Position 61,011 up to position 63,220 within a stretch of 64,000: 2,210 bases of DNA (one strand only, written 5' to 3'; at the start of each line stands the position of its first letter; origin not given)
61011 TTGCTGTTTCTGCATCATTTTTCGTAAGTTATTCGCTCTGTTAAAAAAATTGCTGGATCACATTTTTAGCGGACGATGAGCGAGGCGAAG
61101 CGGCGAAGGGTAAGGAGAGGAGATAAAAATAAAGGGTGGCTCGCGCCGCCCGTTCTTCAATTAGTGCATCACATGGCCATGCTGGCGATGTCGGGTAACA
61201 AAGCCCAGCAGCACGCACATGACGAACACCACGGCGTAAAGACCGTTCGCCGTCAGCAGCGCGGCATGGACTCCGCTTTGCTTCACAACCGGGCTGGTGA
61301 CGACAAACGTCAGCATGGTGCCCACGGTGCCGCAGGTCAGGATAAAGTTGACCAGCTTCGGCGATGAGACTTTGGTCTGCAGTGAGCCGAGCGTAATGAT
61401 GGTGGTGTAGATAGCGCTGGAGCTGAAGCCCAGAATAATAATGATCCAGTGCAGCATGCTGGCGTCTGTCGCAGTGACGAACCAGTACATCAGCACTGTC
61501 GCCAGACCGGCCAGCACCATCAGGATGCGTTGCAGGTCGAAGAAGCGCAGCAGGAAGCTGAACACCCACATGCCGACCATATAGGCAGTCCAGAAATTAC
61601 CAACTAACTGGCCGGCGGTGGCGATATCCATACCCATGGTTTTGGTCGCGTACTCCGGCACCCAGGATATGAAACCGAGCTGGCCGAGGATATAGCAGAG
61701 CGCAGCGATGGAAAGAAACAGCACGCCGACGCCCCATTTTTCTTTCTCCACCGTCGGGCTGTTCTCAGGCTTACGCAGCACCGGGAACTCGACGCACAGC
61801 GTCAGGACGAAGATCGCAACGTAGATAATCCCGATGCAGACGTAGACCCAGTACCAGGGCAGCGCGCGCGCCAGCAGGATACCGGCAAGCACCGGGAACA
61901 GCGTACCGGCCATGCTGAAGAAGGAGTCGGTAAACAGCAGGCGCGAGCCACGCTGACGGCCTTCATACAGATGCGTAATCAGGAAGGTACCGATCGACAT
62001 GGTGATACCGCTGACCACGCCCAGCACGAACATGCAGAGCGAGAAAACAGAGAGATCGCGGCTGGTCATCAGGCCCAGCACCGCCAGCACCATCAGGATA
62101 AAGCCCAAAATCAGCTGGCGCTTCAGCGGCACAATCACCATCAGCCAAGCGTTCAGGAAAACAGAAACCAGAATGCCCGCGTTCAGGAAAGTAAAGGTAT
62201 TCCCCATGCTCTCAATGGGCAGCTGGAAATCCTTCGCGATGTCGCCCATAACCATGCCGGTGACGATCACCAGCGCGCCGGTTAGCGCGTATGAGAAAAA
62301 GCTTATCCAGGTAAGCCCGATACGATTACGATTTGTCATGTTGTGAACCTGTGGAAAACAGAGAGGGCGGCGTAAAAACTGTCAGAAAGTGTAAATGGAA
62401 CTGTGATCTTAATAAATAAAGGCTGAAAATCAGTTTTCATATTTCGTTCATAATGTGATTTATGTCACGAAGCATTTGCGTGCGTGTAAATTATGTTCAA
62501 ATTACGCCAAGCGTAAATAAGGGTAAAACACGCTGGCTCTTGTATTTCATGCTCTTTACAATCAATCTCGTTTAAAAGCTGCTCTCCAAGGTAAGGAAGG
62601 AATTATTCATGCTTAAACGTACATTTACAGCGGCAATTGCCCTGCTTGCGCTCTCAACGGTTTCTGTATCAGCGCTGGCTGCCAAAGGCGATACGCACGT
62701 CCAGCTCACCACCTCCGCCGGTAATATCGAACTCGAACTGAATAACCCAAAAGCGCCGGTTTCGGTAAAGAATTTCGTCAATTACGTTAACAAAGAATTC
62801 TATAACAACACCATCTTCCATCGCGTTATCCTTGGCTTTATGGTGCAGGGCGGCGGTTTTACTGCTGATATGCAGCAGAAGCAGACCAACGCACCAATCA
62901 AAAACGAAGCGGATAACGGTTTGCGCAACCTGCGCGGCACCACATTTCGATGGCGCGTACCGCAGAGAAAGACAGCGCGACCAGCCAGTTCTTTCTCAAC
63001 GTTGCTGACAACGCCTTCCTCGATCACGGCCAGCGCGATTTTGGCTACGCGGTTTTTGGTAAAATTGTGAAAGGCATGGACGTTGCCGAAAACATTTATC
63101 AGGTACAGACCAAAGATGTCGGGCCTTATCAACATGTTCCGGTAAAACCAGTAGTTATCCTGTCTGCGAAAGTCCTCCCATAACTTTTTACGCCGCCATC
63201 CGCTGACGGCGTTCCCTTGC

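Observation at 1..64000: About 15 of roughly 40 chromosomal genes are pseudogenes, a signature of a genome in early reductive evolution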

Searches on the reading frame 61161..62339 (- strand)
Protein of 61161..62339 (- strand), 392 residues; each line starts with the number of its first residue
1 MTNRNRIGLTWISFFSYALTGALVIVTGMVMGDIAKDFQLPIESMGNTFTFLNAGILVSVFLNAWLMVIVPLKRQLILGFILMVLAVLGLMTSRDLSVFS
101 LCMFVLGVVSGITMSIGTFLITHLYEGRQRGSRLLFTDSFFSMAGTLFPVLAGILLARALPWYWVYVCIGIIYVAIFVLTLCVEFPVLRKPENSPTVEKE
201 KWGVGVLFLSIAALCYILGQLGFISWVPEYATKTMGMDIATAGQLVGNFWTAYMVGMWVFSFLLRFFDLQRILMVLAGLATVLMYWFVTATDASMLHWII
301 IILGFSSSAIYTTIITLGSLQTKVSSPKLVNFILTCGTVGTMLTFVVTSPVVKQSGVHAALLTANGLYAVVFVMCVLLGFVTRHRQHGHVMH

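Call 57: find_encoding_contigs(protein=window:61161-62339:-, flank=10000, max_places=4)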
Protein window:61161-62339:- (392 aa): 1 contig read that carries it; 1 place shown.
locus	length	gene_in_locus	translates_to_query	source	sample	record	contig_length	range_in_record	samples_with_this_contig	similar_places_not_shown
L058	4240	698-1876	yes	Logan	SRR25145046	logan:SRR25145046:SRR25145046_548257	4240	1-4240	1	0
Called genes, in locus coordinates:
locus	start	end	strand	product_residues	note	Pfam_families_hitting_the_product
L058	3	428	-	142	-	?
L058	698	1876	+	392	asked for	PF07690:MFS_1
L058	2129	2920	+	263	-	PF07992:Pyr_redox_2, PF00070:Pyr_redox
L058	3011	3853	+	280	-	PF18267:Rubredoxin_C (weak), PF04324:Fer2_BFD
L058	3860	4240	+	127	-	?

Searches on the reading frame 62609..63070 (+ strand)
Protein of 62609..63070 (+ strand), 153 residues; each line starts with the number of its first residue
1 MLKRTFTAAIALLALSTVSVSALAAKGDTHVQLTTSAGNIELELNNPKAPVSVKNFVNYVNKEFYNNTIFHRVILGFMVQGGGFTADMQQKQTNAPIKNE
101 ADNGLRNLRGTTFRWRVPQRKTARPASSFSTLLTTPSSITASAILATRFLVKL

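Call 54: find_encoding_contigs(protein=window:62609-63070:+, flank=10000, max_places=4)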
Protein window:62609-63070:+ (153 aa): no gene with exactly this product is on record in the collection.
